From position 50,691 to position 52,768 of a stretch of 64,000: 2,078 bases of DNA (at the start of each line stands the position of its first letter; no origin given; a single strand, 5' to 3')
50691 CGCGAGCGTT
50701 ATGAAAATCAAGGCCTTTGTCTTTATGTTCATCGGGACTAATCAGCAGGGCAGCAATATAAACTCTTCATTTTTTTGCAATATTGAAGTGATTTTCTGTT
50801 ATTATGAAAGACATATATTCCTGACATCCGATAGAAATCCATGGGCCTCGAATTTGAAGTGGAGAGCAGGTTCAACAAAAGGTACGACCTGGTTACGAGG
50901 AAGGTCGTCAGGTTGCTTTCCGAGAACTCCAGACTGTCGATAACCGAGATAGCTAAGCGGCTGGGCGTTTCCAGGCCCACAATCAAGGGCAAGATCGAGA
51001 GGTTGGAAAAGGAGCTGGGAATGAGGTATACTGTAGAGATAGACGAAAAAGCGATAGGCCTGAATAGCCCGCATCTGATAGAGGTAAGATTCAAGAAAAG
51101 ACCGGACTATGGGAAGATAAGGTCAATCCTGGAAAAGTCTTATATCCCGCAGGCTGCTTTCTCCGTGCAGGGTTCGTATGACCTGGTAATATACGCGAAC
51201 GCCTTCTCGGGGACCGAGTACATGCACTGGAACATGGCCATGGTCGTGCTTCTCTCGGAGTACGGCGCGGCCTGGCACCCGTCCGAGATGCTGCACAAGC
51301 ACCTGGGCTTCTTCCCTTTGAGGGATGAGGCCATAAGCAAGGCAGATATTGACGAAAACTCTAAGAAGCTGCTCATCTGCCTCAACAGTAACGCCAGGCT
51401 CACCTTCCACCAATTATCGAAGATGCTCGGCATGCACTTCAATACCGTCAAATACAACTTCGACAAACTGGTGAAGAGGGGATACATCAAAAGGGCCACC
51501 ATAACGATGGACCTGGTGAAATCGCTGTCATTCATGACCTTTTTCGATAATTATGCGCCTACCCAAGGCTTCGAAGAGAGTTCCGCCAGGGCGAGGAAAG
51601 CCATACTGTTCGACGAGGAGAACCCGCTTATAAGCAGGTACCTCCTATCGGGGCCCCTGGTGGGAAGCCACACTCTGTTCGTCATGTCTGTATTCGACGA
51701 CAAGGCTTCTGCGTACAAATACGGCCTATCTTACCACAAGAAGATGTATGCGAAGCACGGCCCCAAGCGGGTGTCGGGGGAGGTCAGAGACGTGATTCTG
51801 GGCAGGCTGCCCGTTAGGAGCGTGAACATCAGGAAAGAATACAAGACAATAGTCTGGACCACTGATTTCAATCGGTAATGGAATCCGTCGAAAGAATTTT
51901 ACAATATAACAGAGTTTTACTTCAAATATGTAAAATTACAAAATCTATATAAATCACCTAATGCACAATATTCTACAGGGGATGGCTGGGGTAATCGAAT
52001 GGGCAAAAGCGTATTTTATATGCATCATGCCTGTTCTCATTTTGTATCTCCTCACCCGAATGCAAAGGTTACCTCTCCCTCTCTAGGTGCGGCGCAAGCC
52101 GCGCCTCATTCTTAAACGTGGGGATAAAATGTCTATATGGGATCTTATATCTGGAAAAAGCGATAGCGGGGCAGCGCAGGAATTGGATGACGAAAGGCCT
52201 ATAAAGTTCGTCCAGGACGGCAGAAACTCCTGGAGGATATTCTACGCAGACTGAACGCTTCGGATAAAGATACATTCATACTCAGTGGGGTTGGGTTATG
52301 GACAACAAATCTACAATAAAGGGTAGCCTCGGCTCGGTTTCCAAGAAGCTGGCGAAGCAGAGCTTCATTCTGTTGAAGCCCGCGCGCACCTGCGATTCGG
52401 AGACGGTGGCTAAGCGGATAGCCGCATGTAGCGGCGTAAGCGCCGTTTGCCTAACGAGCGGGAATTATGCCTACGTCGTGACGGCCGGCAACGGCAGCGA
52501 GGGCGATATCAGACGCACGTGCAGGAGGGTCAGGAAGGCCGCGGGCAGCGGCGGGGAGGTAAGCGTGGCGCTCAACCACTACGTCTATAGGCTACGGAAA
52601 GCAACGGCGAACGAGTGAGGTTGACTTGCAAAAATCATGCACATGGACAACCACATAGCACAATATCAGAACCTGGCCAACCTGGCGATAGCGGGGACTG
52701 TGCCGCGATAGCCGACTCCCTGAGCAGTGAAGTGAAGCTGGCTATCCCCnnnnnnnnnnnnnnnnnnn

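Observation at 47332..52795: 5.4-kb lower-GC accessory segment bracketed by 48-bp direct repeats derived from the 3' end of a host gene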

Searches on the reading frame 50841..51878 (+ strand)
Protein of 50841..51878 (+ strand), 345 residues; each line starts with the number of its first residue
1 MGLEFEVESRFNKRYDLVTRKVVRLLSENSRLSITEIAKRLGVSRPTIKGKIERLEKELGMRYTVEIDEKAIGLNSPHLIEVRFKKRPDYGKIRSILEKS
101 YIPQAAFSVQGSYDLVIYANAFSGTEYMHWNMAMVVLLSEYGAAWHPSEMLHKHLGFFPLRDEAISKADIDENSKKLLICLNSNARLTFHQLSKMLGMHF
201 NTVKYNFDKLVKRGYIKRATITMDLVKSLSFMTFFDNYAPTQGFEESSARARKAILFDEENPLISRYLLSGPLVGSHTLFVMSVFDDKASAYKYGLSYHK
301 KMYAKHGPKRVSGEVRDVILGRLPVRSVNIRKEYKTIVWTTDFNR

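Call 8: search_protein_families(library=pfam, proteins=[window:50841-51878:+], max_evalue=0.01)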
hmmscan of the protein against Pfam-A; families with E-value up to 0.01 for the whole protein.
window:50841-51878:+ (345 aa): 34 families (the best 25 are shown)
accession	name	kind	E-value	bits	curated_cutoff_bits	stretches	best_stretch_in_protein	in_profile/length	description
PF13412.12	HTH_24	-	2e-20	72.6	21.9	2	18-58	4-44/48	Winged helix-turn-helix DNA-binding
PF13404.12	HTH_AsnC-type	-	1.5e-15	57.1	27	2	20-56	6-42/42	AsnC-type helix-turn-helix domain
PF01047.28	MarR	-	2.8e-11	43.6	24.6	2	22-58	8-44/59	MarR family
PF08279.18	HTH_11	-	3.1e-09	37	25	1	20-65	3-46/55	HTH domain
PF12802.13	MarR_2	-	1.5e-07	31.9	27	0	25-57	13-46/61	MarR family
PF01022.26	HTH_5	-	3.6e-07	30.4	22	1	20-49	5-33/47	Bacterial regulatory protein, arsR family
PF09339.16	HTH_IclR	-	1e-06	28.9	22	1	22-48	8-35/52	IclR helix-turn-helix domain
PF13384.12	HTH_23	-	1.1e-06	28.7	24.6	1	21-49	9-35/50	Homeodomain-like domain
PF13556.12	HTH_30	-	6.2e-06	26.4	27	1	31-62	12-43/59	PucR C-terminal helix-turn-helix domain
PF12840.13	HTH_20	-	7.8e-06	26.2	27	1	20-57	7-44/51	Helix-turn-helix domain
PF09862.15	DUF2089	-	8.5e-06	25.8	33.4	1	33-61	18-46/47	Domain of unknown function (DUF2089)-HTH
PF13545.12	HTH_Crp_2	-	1.6e-05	25.2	27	0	186-222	22-60/70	Crp-like helix-turn-helix domain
PF01978.25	TrmB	-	2.3e-05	24.6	25.6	0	25-57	17-48/68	Sugar-specific transcriptional regulator TrmB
PF13730.12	HTH_36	-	7.5e-05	22.9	25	0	33-57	27-51/55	Helix-turn-helix domain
PF01325.25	Fe_dep_repress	-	0.0001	22.9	26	0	24-58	15-49/60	Iron dependent repressor, N-terminal DNA binding domain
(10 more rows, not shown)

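Call 46: search_protein_families(library=ncbifam, proteins=[window:50841-51878:+], max_evalue=0.001)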
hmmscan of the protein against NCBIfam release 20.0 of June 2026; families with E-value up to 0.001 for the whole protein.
window:50841-51878:+ (345 aa): 18 families
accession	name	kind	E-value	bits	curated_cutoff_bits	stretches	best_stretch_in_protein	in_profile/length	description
NF053758.1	ChrTpTrnRegChrS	equivalog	7.7e-18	64.8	250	2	12-83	9-81/158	chromate efflux transcriptional regulator ChrS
NF040947.1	trans_reg_LysM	equivalog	1.9e-17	63.3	180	2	18-121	4-105/136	HTH-type transcriptional regulator LysM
NF008384.0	PRK11179.1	equivalog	1e-13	51.4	227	1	13-117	5-110/153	transcriptional regulator AsnC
NF040820.1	trans_reg_LrpA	equivalog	8.7e-11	41.9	250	1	20-77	7-65/141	HTH-type transcriptional regulator LrpA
TIGR01884.1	cas_HTH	subfamily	6.1e-08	32.3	60.2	1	21-58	146-183/202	CRISPR-associated CARF protein Csa3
NF041395.1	TranRegLrpA1_Halo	equivalog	1.2e-07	31.9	250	1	19-125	7-113/142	HTH-type transcriptional regulator LrpA1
NF041396.1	TranRegLrp_Halo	equivalog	7.4e-07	29.1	190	1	15-130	3-117/149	HTH-type transcriptional regulator Lrp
NF008370.0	PRK11169.1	equivalog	1e-06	28.5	233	1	8-84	5-82/164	leucine-responsive transcriptional regulator Lrp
TIGR04176.1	MarR_EPS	equivalog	1.5e-06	28.2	88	0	171-220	3-52/105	MarR family EPS-associated transcriptional regulator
NF053660.1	ORF80_fam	equivalog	7.8e-06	25.7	95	0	174-218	4-48/70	ORF80 family leucine zipper DNA-binding protein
NF040939.2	trans_reg_lrs14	equivalog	8.8e-05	22.5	90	0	23-57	28-62/103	Lrs14 family HTH-type transcriptional regulator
NF040887.2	trans_reg_YciT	exception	0.00012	21.8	450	0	21-64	7-50/246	DNA-binding transcriptional regulator YciT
NF053606.1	Sta1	subfamily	0.00021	21.3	80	0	21-57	24-60/100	Sta1 family transcriptional regulator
NF041397.1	TranRegGlpR_Halo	equivalog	0.00021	21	300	0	20-58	8-46/253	HTH-type transcriptional regulator GlpR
TIGR00122.1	birA_repr_reg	equivalog_domain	0.00059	19.7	70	0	21-60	4-41/69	biotin operon repressor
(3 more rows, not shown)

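Call 74: search_protein_families(library=phrogs, proteins=[window:50841-51878:+], max_evalue=0.001)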
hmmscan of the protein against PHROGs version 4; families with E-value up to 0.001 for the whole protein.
window:50841-51878:+ (345 aa): 12 families
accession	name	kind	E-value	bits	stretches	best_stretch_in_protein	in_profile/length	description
phrog_3855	-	DNA, RNA and nucleotide metabolism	8e-07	30.5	0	1-57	50-105/115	HTH DNA binding protein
phrog_142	-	moron, auxiliary metabolic gene and host takeover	1.1e-06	29.8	0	171-218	11-58/116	Ren-like exclusion protein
phrog_678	-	DNA, RNA and nucleotide metabolism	1.7e-06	28.9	0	171-218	73-117/346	replication initiation O-like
phrog_1687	-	transcription regulation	3e-05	25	0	19-57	68-106/162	MarR family transcrition regulator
phrog_270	-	DNA, RNA and nucleotide metabolism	0.00016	22.2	0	138-247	21-126/383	replication initiation protein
phrog_323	-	transcription regulation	0.0002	22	0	29-65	162-198/319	transcriptional regulator, D5-like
phrog_2391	-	DNA, RNA and nucleotide metabolism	0.00025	21.9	0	16-49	11-44/107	DNA binding protein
phrog_633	-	transcription regulation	0.00029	22.3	0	183-219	13-49/111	transcriptional regulator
phrog_12156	-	DNA, RNA and nucleotide metabolism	0.0003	20.6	0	166-218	416-469/485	DNA helicase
phrog_16568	-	moron, auxiliary metabolic gene and host takeover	0.00044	21.4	0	20-58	8-47/129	Ren-like exclusion protein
phrog_141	-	head and packaging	0.00069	20.1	0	31-56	15-40/183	terminase small subunit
phrog_3502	-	unknown function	0.00093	20.3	0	188-219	72-104/131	-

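Call 83: find_related_loci(query=window:50841-51878:+, collection=viral_contigs, flank=8000)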
Query window:50841-51878:+ (345 aa) in viral_contigs; peptide patterns used: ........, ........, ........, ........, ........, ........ (x = any residue, [..] = any of these).
5 stretches matched a pattern, but none encodes a relative of the query by tblastn (E <= 1e-3).

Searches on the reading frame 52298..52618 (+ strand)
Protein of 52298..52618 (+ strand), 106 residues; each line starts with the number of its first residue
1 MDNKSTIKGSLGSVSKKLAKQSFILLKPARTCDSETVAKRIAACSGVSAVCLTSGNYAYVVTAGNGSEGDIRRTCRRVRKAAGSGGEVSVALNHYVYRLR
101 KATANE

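Call 8: search_protein_families(library=pfam, proteins=[window:52298-52618:+], max_evalue=0.01)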
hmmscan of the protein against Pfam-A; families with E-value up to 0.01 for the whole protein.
window:52298-52618:+ (106 aa): 1 family
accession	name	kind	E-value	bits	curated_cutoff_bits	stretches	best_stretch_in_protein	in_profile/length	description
PF01037.27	AsnC_trans_reg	-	0.0033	17.7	25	1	27-64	6-41/73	Lrp/AsnC ligand binding domain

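Call 37: find_related_loci(query=window:52298-52618:+, collection=metagenome_contigs, flank=10000)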
Query window:52298-52618:+ (106 aa) in metagenome_contigs; peptide patterns used: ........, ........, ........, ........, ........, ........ (x = any residue, [..] = any of these).
600 stretches matched a pattern (row limit reached: there are more); 4 encode a relative of the query (tblastn E <= 1e-3); 4 distinct loci.
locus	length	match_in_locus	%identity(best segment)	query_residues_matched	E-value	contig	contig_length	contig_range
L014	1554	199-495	80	1-99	1e-49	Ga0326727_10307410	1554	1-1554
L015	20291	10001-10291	55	1-97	1e-32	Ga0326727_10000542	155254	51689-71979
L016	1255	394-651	56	13-98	6e-27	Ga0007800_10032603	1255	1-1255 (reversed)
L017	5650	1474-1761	49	1-98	2e-25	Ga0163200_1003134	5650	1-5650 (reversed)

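Call 46: search_protein_families(library=ncbifam, proteins=[window:52298-52618:+], max_evalue=0.001)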
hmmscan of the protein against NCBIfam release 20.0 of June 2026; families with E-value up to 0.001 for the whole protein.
window:52298-52618:+ (106 aa): 1 family
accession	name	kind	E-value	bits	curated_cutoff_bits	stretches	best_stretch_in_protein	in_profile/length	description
NF040947.1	trans_reg_LysM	equivalog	6.2e-05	22.8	180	1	20-87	60-127/136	HTH-type transcriptional regulator LysM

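Call 74: search_protein_families(library=phrogs, proteins=[window:52298-52618:+], max_evalue=0.001)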
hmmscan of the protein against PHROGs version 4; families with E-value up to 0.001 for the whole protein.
window:52298-52618:+ (106 aa): 0 families
